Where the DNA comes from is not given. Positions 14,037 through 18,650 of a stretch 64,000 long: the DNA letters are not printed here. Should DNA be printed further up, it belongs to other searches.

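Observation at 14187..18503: Stand-alone 1438-aa glycosyltransferase with GT-B, coiled coil, GT-A and GT-B in one polypeptide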

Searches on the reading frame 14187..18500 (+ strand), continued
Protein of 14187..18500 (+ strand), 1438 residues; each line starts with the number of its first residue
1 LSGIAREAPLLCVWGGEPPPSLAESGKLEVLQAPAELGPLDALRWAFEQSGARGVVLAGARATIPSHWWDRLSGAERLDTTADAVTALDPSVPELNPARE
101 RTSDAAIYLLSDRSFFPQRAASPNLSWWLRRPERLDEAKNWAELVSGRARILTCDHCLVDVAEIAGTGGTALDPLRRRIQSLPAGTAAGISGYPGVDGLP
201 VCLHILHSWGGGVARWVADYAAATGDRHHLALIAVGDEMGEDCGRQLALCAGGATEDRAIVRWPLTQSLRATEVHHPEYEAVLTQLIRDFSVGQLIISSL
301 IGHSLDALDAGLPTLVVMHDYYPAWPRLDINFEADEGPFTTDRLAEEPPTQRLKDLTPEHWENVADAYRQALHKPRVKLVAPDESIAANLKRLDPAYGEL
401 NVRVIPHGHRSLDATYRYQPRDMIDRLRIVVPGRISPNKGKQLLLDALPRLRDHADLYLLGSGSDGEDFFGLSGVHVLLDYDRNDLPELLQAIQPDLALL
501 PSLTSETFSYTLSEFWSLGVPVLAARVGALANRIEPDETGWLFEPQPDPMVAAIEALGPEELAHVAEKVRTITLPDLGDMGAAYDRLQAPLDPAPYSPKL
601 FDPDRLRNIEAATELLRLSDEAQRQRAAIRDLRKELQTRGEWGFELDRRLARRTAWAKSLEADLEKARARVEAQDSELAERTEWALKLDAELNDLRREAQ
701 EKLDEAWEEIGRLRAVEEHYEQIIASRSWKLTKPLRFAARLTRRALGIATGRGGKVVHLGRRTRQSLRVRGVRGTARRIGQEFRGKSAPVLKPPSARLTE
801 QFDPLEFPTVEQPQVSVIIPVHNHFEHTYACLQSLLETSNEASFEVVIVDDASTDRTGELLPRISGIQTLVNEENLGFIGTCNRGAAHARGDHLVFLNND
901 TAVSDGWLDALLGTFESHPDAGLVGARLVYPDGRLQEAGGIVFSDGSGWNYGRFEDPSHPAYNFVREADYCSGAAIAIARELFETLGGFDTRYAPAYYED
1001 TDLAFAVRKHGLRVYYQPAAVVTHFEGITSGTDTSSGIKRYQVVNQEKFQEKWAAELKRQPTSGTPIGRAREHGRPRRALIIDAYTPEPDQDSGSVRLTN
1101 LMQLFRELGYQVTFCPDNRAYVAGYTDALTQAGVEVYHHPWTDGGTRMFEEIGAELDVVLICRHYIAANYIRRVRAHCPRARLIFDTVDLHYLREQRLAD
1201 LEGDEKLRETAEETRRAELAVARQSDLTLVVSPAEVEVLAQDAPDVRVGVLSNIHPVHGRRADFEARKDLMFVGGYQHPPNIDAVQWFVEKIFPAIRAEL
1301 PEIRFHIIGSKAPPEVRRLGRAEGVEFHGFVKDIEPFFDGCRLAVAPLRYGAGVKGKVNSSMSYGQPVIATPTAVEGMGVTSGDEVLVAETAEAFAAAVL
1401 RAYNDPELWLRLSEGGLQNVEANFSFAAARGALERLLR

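Call 65: search_protein_families(library=ncbifam, proteins=[L075:6721-7782:+, L075:7769-8665:+, L075:8904-9947:+, L075:14476-15411:-, L077:95-1072:+, L077:850-2928:+, L077:2808-4004:+, L077:8204-9004:-, L084:8829-9989:+, L001:14462-15502:-], max_evalue=0.00001)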
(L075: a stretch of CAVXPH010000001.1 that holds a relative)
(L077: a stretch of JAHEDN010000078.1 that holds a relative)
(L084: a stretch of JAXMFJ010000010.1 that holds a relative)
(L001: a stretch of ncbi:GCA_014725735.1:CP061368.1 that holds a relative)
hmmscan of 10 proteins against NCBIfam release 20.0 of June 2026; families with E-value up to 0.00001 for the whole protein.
L075:6721-7782:+ (354 aa): 11 families
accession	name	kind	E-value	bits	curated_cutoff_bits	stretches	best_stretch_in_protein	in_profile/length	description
TIGR01472.1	gmd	equivalog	1.8e-134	448.3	415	1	13-346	2-340/342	GDP-mannose 4,6-dehydratase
TIGR01181.1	dTDP_gluc_dehyt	equivalog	7.5e-23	81.1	365.1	1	15-339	3-306/321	dTDP-glucose 4,6-dehydratase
TIGR04180.1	EDH_00030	hypoth_equivalog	1.9e-22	79.7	475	1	15-331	2-296/297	NAD-dependent 4,6-dehydratase LegB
TIGR01179.1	galE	equivalog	1.4e-16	60.2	262.3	1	15-340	3-321/332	UDP-glucose 4-epimerase GalE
TIGR02622.1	CDP_4_6_dhtase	equivalog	3.4e-15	56.1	278.45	1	12-129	5-121/352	CDP-glucose 4,6-dehydratase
NF007582.0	PRK10217.1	equivalog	1.9e-11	43.7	698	1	14-261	4-256/355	dTDP-glucose 4,6-dehydratase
NF043036.1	ErythonDh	equivalog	9.6e-09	34.9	325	1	15-176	4-164/321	D-erythronate dehydrogenase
NF007956.0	PRK10675.1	subfamily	2.6e-07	30.1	394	1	15-238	4-234/338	UDP-glucose 4-epimerase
TIGR01214.1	rmlD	equivalog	5e-07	29.1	224.05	1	15-209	3-168/285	dTDP-4-dehydrorhamnose reductase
NF007490.0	PRK10084.1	subfamily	1e-06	28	649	0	66-253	54-256/361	dTDP-glucose 4,6-dehydratase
NF052578.1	StrlDmthSdmBMthl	equivalog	8.6e-06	25.7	600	0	13-176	2-149/328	sterol demethylase protein SdmB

L075:7769-8665:+ (299 aa): 19 families
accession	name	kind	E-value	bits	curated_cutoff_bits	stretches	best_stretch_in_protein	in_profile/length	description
TIGR04180.1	EDH_00030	hypoth_equivalog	9.9e-37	126.6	475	1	8-285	1-295/297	NAD-dependent 4,6-dehydratase LegB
TIGR01179.1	galE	equivalog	1.2e-23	83.5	262.3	1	7-286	1-311/332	UDP-glucose 4-epimerase GalE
TIGR01181.1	dTDP_gluc_dehyt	equivalog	7.7e-20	71.2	365.1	1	46-250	55-263/321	dTDP-glucose 4,6-dehydratase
TIGR01472.1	gmd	equivalog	1.8e-17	63.6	415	1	49-295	62-334/342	GDP-mannose 4,6-dehydratase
TIGR02197.1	heptose_epim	equivalog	6.6e-16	58.4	274.6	1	8-255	1-269/316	ADP-glyceromanno-heptose 6-epimerase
TIGR02622.1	CDP_4_6_dhtase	equivalog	9.1e-16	57.9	278.45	1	5-202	4-226/352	CDP-glucose 4,6-dehydratase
NF007956.0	PRK10675.1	subfamily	9.9e-13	47.9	394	1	7-169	2-182/338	UDP-glucose 4-epimerase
NF043036.1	ErythonDh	equivalog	1.2e-12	47.7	325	1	7-154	2-164/321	D-erythronate dehydrogenase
NF042423.1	oxyalk_red_Shew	equivalog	8.2e-12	44.8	580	1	2-187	5-192/331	2-alkyl-3-oxoalkanoate reductase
NF058621.1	DiazavRedAvaA7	equivalog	2.5e-11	43.8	400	1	7-133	2-132/304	3-diazoavenalumate denitrifying reductase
NF042422.1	oxyalk_red_OleD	equivalog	4.2e-11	42.8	580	1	7-247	2-250/329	2-alkyl-3-oxoalkanoate reductase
TIGR01214.1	rmlD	equivalog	8.6e-11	41.5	224.05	1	7-157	1-142/285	dTDP-4-dehydrorhamnose reductase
TIGR03466.1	HpnA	hypoth_equivalog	1.4e-09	37.3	367.65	1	7-170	2-173/327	hopanoid-associated sugar epimerase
TIGR01777.1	yfcH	hypoth_equivalog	4.5e-09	36.3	207.35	1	8-131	1-128/292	TIGR01777 family oxidoreductase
NF007582.0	PRK10217.1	equivalog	1.5e-08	34.2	698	1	49-229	59-251/355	dTDP-glucose 4,6-dehydratase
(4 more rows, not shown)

L075:8904-9947:+ (348 aa): 22 families
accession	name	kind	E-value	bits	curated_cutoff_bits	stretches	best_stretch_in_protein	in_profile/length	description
NF045667.1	MTase_DVU1556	equivalog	2.5e-17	63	155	1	27-136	13-120/213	DVU_1556 family methyltransferase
TIGR01934.1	MenG_MenH_UbiE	subfamily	1.1e-12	47.8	158.35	1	25-136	27-142/223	ubiquinone/menaquinone biosynthesis methyltransferase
TIGR01983.1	UbiG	equivalog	2e-12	46.9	102.95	1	36-142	49-158/228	bifunctional 2-polyprenyl-6-hydroxyphenol methylase/3-demethylubiquinol 3-O-methyltransferase UbiG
TIGR02072.1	BioC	equivalog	3.2e-12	46.8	184.95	1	37-138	35-135/244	malonyl-ACP O-methyltransferase BioC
NF047649.1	MTase_UXPK_star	exception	5.4e-12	45.3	460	1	35-136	76-182/283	methyltransferase/UXPK-star double selenoprotein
NF001244.0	PRK00216.1-5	equivalog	7e-12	45.1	216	1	25-135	36-153/236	bifunctional demethylmenaquinone methyltransferase/2-methoxy-6-polyprenyl-1,4-benzoquinol methylase UbiE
NF041537.1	ArsM_AhpD_UU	exception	8.9e-12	44.4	510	1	35-136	75-181/345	arsenite methyltransferase/AhpD domain selenoprotein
NF045825.1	FAmtase_mtf2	equivalog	9.6e-12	44.7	400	1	26-135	49-158/248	fatty-acid O-methyltransferase Mtf2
NF008823.0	PRK11873.1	subfamily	1.1e-11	44.8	263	1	35-136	76-182/272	arsenite methyltransferase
NF043040.1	corrin_prot_MT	hypoth_equivalog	4.1e-11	42.7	180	1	29-136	34-148/216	corrinoid protein-associated methyltransferase CpaM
NF045823.1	PthPhpthDimycoMt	equivalog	6.7e-11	41.8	300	1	24-134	55-165/256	phthiotriol/phenolphthiotriol dimycocerosates methyltransferase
NF041536.1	ArsM_DUF2284_UU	exception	1.1e-10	40.4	575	1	36-136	76-181/459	arsenite methyltransferase/DUF2284 domain selenoprotein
TIGR04345.1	ovoA_Cterm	equivalog_domain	1.3e-10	41.3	170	0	80-140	114-174/242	putative 4-mercaptohistidine N1-methyltransferase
TIGR02021.1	BchM-ChlM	equivalog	1e-09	38.2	158.9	1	35-138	53-157/218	magnesium protoporphyrin IX methyltransferase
NF007610.0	PRK10258.1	equivalog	2e-09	37.2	342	1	30-135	36-138/251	malonyl-ACP O-methyltransferase BioC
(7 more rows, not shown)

L075:14476-15411:- (312 aa): 0 families

L077:95-1072:+ (326 aa): 7 families
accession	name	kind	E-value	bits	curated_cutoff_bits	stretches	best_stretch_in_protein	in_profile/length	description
TIGR04182.1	glyco_TIGR04182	equivalog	9.3e-61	205.8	325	1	21-309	2-288/293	S-layer glycoprotein N-glycosyltransferase AglJ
NF041391.1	DPhHxTase_Halo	equivalog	6.9e-22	77.5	375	1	27-241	3-213/213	dolichyl-phosphate hexose transferase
NF058614.1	PPMAGASynPpgS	equivalog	1.7e-16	60.3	370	1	22-207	3-194/226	polyprenyl-phospho-N-acetylgalactosaminyl synthase PpgS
NF010496.0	PRK13915.1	equivalog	1.6e-11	43.9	262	1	17-121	29-147/307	glucosyl-3-phosphoglycerate synthase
NF053846.1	glyco_with_XrtP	equivalog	8.5e-07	28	520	1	23-63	45-85/440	XrtP-associated glycosyltransferase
TIGR03937.1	PgaC_IcaA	equivalog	4.6e-06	25.8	422.3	1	16-120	42-153/407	poly-beta-1,6-N-acetyl-D-glucosamine synthase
NF041865.1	EpsU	equivalog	6.5e-06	25.4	700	0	17-98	37-128/394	exopolysaccharide biosynthesis GT2 family glycosyltransferase EpsU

L077:850-2928:+ (693 aa): 0 families

L077:2808-4004:+ (399 aa): 1 family
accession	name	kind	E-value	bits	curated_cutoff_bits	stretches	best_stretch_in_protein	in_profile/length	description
NF043040.1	corrin_prot_MT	hypoth_equivalog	2.6e-06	27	180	1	132-248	35-149/216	corrinoid protein-associated methyltransferase CpaM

L077:8204-9004:- (267 aa): 21 families
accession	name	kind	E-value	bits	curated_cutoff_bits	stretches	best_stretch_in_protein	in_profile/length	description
TIGR01099.1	galU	equivalog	4.5e-96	321.4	326.8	1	1-241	22-261/261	UTP--glucose-1-phosphate uridylyltransferase GalU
NF009928.0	PRK13389.1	equivalog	2.1e-61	207.7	548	1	1-250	29-284/302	UTP--glucose-1-phosphate uridylyltransferase GalU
NF007516.0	PRK10122.1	equivalog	1.2e-56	192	534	1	1-246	24-277/297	UTP--glucose-1-phosphate uridylyltransferase GalF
TIGR01105.1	galF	equivalog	1.5e-53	181.9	659.2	1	1-245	24-276/297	GalU regulator GalF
TIGR01208.1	rmlA_long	equivalog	1e-34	120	320.25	1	2-243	21-232/353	glucose-1-phosphate thymidylyltransferase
TIGR03992.1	Arch_glmU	subfamily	2.7e-28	99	292.1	2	63-242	61-224/393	bifunctional sugar-1-phosphate nucleotidylyltransferase/acetyltransferase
NF041313.1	UDPGP_AglF_Halo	equivalog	8.7e-28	97.3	400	1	72-236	69-225/234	UTP--glucose-1-phosphate uridylyltransferase AglF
TIGR01207.1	rmlA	equivalog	1.2e-13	50.8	360.65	1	3-224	22-213/286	glucose-1-phosphate thymidylyltransferase RfbA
NF041173.1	Sug_nt_acttase_Thmprot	equivalog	1.2e-12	47.5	600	1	2-242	22-224/405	bifunctional sugar-1-phosphate nucleotidylyltransferase/acetyltransferase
NF010935.0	PRK14355.1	equivalog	1.4e-11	43.7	718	0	76-189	70-181/459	bifunctional UDP-N-acetylglucosamine diphosphorylase/glucosamine-1-phosphate N-acetyltransferase GlmU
TIGR02091.1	glgC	equivalog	3.7e-11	42.7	424.9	1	104-249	116-263/364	glucose-1-phosphate adenylyltransferase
NF010938.0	PRK14358.1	equivalog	9.9e-10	37.6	500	0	73-211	70-207/481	bifunctional N-acetylglucosamine-1-phosphate uridyltransferase/glucosamine-1-phosphate acetyltransferase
NF045761.1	NAMPUrTaseMurU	equivalog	1.2e-09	38.3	250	0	1-41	21-61/226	N-acetylmuramate alpha-1-phosphate uridylyltransferase MurU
TIGR01173.1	glmU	equivalog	1.3e-08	34.2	366.85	1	1-219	18-207/452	bifunctional UDP-N-acetylglucosamine diphosphorylase/glucosamine-1-phosphate N-acetyltransferase GlmU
NF003670.0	PRK05293.1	equivalog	2.3e-08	33.4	470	1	121-249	136-262/382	glucose-1-phosphate adenylyltransferase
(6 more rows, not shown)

L084:8829-9989:+ (387 aa): 26 families (the best 25 are shown)
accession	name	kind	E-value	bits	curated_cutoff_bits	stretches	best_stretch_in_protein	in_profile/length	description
NF045667.1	MTase_DVU1556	equivalog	4.4e-20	72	155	1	32-141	12-120/213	DVU_1556 family methyltransferase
NF045823.1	PthPhpthDimycoMt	equivalog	1.2e-16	60.7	300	1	29-139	54-165/256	phthiotriol/phenolphthiotriol dimycocerosates methyltransferase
NF045825.1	FAmtase_mtf2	equivalog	2.8e-16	59.5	400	1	31-139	48-157/248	fatty-acid O-methyltransferase Mtf2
NF041537.1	ArsM_AhpD_UU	exception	7.1e-15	54.6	510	1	38-141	72-181/345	arsenite methyltransferase/AhpD domain selenoprotein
TIGR01934.1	MenG_MenH_UbiE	subfamily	1.5e-14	53.9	158.35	1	31-146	27-147/223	ubiquinone/menaquinone biosynthesis methyltransferase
TIGR02072.1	BioC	equivalog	1.6e-14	54.3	184.95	1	43-142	35-134/244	malonyl-ACP O-methyltransferase BioC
NF008823.0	PRK11873.1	subfamily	2e-14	53.8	263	1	36-141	71-182/272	arsenite methyltransferase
NF001241.0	PRK00216.1-2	equivalog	7.6e-14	51.9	327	1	36-151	45-158/231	demethylmenaquinone methyltransferase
NF043040.1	corrin_prot_MT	hypoth_equivalog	7.9e-14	51.6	180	1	40-143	38-150/216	corrinoid protein-associated methyltransferase CpaM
NF001244.0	PRK00216.1-5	equivalog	1.2e-13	50.9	216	1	31-142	36-155/236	bifunctional demethylmenaquinone methyltransferase/2-methoxy-6-polyprenyl-1,4-benzoquinol methylase UbiE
TIGR01983.1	UbiG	equivalog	3.9e-13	49.2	102.95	1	42-146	49-157/228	bifunctional 2-polyprenyl-6-hydroxyphenol methylase/3-demethylubiquinol 3-O-methyltransferase UbiG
NF047649.1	MTase_UXPK_star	exception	5.1e-13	48.7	460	1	37-141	72-182/283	methyltransferase/UXPK-star double selenoprotein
NF007610.0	PRK10258.1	equivalog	2.2e-11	43.6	342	1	42-141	42-139/251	malonyl-ACP O-methyltransferase BioC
NF008300.0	PRK11088.1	equivalog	1.9e-10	40.7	303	1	43-144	86-183/272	23S rRNA (guanine(745)-N(1))-methyltransferase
NF041536.1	ArsM_DUF2284_UU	exception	2.2e-10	39.5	575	1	39-141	73-181/459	arsenite methyltransferase/DUF2284 domain selenoprotein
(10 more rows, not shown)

L001:14462-15502:- (347 aa): 16 families
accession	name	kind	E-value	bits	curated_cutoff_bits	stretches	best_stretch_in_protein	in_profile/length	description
TIGR03965.1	mycofact_glyco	equivalog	1.9e-28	99.6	280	1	5-218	73-281/467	mycofactocin biosynthesis glycosyltransferase MftF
NF041875.1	EPS_EpsD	equivalog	6.6e-19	68.5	370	1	8-220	1-209/325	exopolysaccharide biosynthesis glycosyltransferase EpsD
NF007482.0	PRK10073.1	equivalog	5.7e-17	61.7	423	1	3-107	3-109/334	glycosyltransferase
TIGR03937.1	PgaC_IcaA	equivalog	4.5e-16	58.8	422.3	1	6-113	45-155/407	poly-beta-1,6-N-acetyl-D-glucosamine synthase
TIGR04283.1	glyco_like_mftF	equivalog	2.2e-15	56.9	182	1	8-141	1-128/221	TIGR04283 family arsenosugar biosynthesis glycosyltransferase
NF041394.1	GtaseAglG_Halo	equivalog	1.9e-11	43.8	440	1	7-137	2-135/304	glucosyl-dolichyl phosphate glucuronosyltransferase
NF047683.1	TeichurnBiosyTuaG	equivalog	4.2e-11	43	400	1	1-111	1-114/252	teichuronic acid biosynthesis protein TuaG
NF038302.1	EPS_HpsE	equivalog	2.4e-09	36.6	300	1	8-115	3-118/307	hormogonium polysaccharide biosynthesis glycosyltransferase HpsE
NF053739.1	GlytfEpsEBac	equivalog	1.6e-08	33.8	450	1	7-125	2-124/265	glycosyltransferase EpsE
TIGR04242.1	nodulat_NodC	equivalog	5.4e-08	32.2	550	1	5-110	47-158/395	chitooligosaccharide synthase NodC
TIGR01556.1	rhamnosyltran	subfamily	1.1e-07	31.3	200.55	1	36-222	22-205/281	rhamnosyltransferase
NF007986.1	PRK10714.1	equivalog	1.6e-07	30.7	529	1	3-109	3-116/316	undecaprenyl-phosphate 4-deoxy-4-formamido-L-arabinose transferase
NF050050.1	ProtGlycPglI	equivalog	5.4e-07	29.3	500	1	7-119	3-119/306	GalNAc(5)-diNAcBac-PP-undecaprenol beta-1,3-glucosyltransferase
TIGR03111.1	glyc2_xrt_Gpos1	hypoth_equivalog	2e-06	26.9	363.95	1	7-110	50-158/439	TIGR03111 family XrtG-associated glycosyltransferase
NF038299.1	EPS_HpsN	equivalog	2.8e-06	26.6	425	0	7-221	2-224/317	hormogonium polysaccharide biosynthesis glycosyltransferase HpsN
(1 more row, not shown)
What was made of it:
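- Another is flanked by a polyprenyl-phosphate GT, a GtrA-domain protein and galU (call 65). L077 carries a polyprenyl-phosphate GT plus a GtrA-domain protein, which points to periplasmic decoration of an exported glycan (call 65).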
